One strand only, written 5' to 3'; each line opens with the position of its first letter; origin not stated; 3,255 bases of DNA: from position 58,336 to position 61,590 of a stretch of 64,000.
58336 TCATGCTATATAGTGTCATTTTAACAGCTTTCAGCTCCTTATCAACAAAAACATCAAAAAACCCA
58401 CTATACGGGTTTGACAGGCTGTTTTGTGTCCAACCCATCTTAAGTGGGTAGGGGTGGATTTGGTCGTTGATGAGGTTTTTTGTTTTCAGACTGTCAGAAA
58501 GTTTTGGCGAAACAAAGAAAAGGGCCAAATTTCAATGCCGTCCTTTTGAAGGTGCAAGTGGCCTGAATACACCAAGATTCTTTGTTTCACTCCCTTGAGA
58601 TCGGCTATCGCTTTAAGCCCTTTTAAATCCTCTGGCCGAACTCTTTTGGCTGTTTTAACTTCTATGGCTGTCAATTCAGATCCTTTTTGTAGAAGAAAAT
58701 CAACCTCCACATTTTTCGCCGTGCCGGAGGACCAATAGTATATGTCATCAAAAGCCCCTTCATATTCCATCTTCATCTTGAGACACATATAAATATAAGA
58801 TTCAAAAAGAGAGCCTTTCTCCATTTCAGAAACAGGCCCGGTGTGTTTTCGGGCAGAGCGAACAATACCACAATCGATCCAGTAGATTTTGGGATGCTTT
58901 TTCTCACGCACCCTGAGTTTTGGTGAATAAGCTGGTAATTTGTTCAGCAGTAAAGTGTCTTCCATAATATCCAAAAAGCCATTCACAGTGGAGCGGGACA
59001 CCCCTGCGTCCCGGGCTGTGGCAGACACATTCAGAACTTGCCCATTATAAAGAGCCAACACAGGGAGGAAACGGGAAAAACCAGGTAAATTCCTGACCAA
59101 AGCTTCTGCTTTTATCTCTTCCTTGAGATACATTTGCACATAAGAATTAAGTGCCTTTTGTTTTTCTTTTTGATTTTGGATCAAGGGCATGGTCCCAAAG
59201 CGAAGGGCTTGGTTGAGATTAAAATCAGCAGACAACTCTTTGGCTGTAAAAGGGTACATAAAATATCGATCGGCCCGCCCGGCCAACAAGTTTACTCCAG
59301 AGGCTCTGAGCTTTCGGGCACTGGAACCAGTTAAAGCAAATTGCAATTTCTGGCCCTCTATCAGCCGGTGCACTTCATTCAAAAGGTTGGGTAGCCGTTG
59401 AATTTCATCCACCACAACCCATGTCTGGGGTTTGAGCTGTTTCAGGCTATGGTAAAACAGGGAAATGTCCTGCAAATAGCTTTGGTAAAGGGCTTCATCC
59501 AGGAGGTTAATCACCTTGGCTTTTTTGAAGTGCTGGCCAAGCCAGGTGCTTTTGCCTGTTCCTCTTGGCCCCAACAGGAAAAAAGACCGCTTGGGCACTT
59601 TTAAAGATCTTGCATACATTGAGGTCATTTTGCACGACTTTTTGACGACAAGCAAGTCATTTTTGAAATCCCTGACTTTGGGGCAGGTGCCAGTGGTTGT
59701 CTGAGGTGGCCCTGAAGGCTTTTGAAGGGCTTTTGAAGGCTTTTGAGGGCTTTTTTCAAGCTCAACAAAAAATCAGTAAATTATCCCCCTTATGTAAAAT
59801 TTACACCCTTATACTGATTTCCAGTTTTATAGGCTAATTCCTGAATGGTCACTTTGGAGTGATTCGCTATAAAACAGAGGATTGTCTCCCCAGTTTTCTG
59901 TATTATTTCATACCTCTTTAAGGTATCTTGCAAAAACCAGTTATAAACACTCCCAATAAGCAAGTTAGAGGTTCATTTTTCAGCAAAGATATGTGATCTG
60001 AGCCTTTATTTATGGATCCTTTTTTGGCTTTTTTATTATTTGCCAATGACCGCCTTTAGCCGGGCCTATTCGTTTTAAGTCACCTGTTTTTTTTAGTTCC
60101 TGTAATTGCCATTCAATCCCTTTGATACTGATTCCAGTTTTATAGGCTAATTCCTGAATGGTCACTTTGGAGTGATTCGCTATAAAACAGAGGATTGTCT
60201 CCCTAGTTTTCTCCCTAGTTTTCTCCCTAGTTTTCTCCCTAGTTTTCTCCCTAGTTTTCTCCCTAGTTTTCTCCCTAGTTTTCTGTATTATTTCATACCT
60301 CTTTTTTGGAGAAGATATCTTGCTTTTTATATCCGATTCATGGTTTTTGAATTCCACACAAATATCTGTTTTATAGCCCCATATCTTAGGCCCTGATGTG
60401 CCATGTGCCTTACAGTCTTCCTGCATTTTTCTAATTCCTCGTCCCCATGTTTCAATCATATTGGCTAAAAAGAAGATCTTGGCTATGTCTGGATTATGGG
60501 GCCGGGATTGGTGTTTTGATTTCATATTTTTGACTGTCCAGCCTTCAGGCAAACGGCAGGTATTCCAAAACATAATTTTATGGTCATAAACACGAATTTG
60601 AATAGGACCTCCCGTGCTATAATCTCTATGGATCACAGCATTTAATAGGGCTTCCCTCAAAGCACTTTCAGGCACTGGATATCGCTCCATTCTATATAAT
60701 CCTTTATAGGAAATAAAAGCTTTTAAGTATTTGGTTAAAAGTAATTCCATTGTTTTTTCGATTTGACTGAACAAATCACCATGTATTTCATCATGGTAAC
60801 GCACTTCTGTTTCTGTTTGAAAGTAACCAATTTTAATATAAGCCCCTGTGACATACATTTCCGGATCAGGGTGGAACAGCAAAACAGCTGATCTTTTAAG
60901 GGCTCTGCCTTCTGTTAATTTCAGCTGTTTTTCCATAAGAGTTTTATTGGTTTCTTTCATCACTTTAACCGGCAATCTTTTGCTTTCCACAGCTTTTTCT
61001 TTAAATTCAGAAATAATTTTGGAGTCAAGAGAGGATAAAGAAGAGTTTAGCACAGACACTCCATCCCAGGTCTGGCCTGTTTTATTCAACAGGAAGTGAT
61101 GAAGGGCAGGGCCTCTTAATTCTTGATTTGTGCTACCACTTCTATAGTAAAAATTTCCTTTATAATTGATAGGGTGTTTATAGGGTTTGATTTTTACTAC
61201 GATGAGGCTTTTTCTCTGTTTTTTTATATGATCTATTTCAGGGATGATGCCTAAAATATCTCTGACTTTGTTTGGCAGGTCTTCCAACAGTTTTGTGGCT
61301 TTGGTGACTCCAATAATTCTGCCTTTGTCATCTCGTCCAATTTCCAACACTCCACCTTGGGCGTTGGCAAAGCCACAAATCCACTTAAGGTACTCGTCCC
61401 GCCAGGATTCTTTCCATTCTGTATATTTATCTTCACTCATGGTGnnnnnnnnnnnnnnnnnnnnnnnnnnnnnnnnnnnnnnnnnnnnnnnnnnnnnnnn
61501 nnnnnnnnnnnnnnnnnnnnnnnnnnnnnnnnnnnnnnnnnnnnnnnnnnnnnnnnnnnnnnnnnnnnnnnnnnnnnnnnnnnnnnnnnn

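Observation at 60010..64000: AT-rich five-gene cassette (partial ORF, AAA+ ATPase, 2TM SLATT-like, WYL regulator, AlbA_2/Schlafen-HATPase): candidate uncharacterised defence locus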

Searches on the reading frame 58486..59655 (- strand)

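Call 3: search_protein_families(library=pfam, proteins=[window:58486-59655:-], max_evalue=0.1)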
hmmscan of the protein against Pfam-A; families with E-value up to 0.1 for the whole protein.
window:58486-59655:- (389 aa): 10 families
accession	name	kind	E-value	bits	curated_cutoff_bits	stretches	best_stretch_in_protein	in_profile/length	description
PF13635.12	DUF4143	-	1.2e-30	106.9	28.1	1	180-335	3-159/160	Domain of unknown function (DUF4143)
PF13173.12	AAA_14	-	2.4e-21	76.5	27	1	23-141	3-128/129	AAA domain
PF13401.12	AAA_22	-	2.5e-05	25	27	1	57-111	63-123/130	AAA domain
PF09341.15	Pcc1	-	0.0035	18.2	20.9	0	204-230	40-66/75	Transcription factor Pcc1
PF01637.24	ATPase_2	-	0.013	15.7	33.2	0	25-47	23-45/225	ATPase domain predominantly from Archaea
PF07728.20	AAA_5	-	0.015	15.8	22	0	25-113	2-104/139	AAA domain (dynein-related subfamily)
PF13191.12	AAA_16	-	0.036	15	32.6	0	23-46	25-48/167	AAA ATPase domain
PF13671.12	AAA_33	-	0.052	14.3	27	1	26-51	3-28/143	AAA domain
PF25199.1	nSTAND_NTPase5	-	0.061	13.6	34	0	21-97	40-117/145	Novel STAND NTPase 5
PF13245.12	AAA_19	-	0.078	13.6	25.1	0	70-108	84-122/134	AAA domain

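Call 4: search_protein_families(library=padloc, proteins=[window:58486-59655:-], max_evalue=0.1)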
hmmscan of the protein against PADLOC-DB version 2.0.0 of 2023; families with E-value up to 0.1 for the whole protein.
window:58486-59655:- (389 aa): 14 families
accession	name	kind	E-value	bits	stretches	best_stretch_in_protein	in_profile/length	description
PDLC04790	PDC-S01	-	2.1e-55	186.2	2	149-379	176-414/422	-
PDLC04789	PDC-S01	-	1.2e-47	160.8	1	21-338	16-343/375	-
PDLC04787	PDC-S01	-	4.8e-33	112.6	1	26-381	31-404/412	-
PDLC04791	PDC-S01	-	7.5e-29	98.6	1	25-370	22-383/395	-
PDLC04786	PDC-S01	-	8e-20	69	2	248-361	299-409/439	-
PDLC04788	PDC-S01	-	8e-15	52.7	2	220-371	259-415/448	-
PDLC04792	PDC-S01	-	2.4e-12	44.2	2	248-340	298-389/452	-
PDLC01903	CARF4--CARF_PDDEXK_TM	-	3.9e-07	27.8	1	280-364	268-347/380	-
PDLC01037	Csx1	-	0.00023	18.8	1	258-366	197-284/320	ARF+Nuclease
PDLC01885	CARF4--CARF_PDDEXK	-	0.0023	15.3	1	268-350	260-345/405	-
PDLC01891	CARF4--CARF_PDDEXK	-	0.0035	15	1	278-343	203-265/319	-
PDLC03597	REase_MTase_IIG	-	0.0079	11.7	1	274-319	16-61/1646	Type IIG restriction enzyme-methyltransferase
PDLC01887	CARF4--CARF_PDDEXK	-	0.0084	13.7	1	284-356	163-230/285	-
PDLC04140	mad8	-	0.046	11.2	0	73-129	188-233/314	mads_8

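Call 7: search_protein_families(library=ncbifam, proteins=[window:58486-59655:-], max_evalue=0.01)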
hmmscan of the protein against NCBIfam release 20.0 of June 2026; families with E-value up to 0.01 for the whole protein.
window:58486-59655:- (389 aa): 0 families

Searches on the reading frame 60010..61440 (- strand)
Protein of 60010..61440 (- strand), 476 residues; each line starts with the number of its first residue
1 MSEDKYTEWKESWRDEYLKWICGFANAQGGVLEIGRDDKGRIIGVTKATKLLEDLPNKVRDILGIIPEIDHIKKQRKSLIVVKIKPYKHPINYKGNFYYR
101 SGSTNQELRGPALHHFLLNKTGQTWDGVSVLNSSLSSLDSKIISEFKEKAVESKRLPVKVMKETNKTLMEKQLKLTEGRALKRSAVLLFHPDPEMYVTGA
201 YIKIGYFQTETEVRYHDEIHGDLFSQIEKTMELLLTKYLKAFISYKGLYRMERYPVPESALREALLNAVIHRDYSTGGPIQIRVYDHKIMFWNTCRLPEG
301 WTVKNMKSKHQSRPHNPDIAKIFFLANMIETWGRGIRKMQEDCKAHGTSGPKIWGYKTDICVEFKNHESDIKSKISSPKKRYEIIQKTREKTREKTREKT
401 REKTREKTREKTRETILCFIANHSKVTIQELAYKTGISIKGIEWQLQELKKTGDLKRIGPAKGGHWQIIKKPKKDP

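Call 3: search_protein_families(library=pfam, proteins=[window:60010-61440:-], max_evalue=0.1)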
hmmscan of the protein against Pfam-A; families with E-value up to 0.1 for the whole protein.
window:60010-61440:- (476 aa): 5 families
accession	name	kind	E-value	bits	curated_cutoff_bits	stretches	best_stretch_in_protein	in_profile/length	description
PF13749.12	HATPase_c_4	-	6e-16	58.7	26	1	277-354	1-79/89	Putative ATP-dependent DNA helicase recG C-terminal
PF04326.19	SLFN_AlbA_2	-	8.1e-16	59.1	25.3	1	3-108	1-117/118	Schlafen, AlbA_2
PF13412.12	HTH_24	-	8.5e-05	22.5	21.9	1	410-453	2-45/48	Winged helix-turn-helix DNA-binding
PF08279.18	HTH_11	-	0.0021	18.3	25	1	414-453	3-43/55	HTH domain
PF04703.18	FaeA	-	0.0036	18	20.7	1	413-463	2-53/62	FaeA-like protein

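Call 4: search_protein_families(library=padloc, proteins=[window:60010-61440:-], max_evalue=0.1)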
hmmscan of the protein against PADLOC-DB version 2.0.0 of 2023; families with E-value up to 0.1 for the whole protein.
window:60010-61440:- (476 aa): 7 families
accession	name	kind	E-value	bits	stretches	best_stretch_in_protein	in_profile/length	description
PDLC02394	pAgo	-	1.4e-13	47.6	1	15-321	55-385/1121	-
PDLC02402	Aga_SIR2-PNTD1-PNTD2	-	2.9e-12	43.5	1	133-294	318-480/876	Class I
PDLC02418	Aga_SIR2-Kinase-PNTD1-PNTD2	-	5.6e-08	29.4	1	207-292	273-356/756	Class I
PDLC01438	Csa3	-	0.00041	18.5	1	386-459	123-191/305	"CAS-I,CAS-II,CAS-III,CAS-IV,CAS-V,CAS-VI; associated_signaling"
PDLC01850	CARF3--CARF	-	0.0011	16.9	1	403-459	137-193/209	-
PDLC03963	SoFic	-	0.0036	14.7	1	386-458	272-340/361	-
PDLC04133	mad1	-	0.0043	15.3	1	422-467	2-41/60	mads_1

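Call 7: search_protein_families(library=ncbifam, proteins=[window:60010-61440:-], max_evalue=0.01)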
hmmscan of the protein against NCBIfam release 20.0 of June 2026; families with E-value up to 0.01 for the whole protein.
window:60010-61440:- (476 aa): 1 family
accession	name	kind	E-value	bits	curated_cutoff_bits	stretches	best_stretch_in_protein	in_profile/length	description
NF053660.1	ORF80_fam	equivalog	0.0027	17.6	95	1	412-457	3-48/70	ORF80 family leucine zipper DNA-binding protein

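Call 25: find_encoding_contigs(protein=window:60010-61440:-, flank=10000, max_places=4)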
Protein window:60010-61440:- (476 aa): no gene with exactly this product is on record in the collection.

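Call 54: search_solved_structures(query=window:60010-61440:-, max_evalue=0.01)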
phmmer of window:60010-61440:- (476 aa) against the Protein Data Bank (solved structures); distinct sequences matched with E-value up to 0.01: 1.
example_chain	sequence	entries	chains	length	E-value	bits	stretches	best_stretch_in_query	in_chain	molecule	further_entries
3lmm_A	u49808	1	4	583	7e-06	28.5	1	254-352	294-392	Uncharacterized protein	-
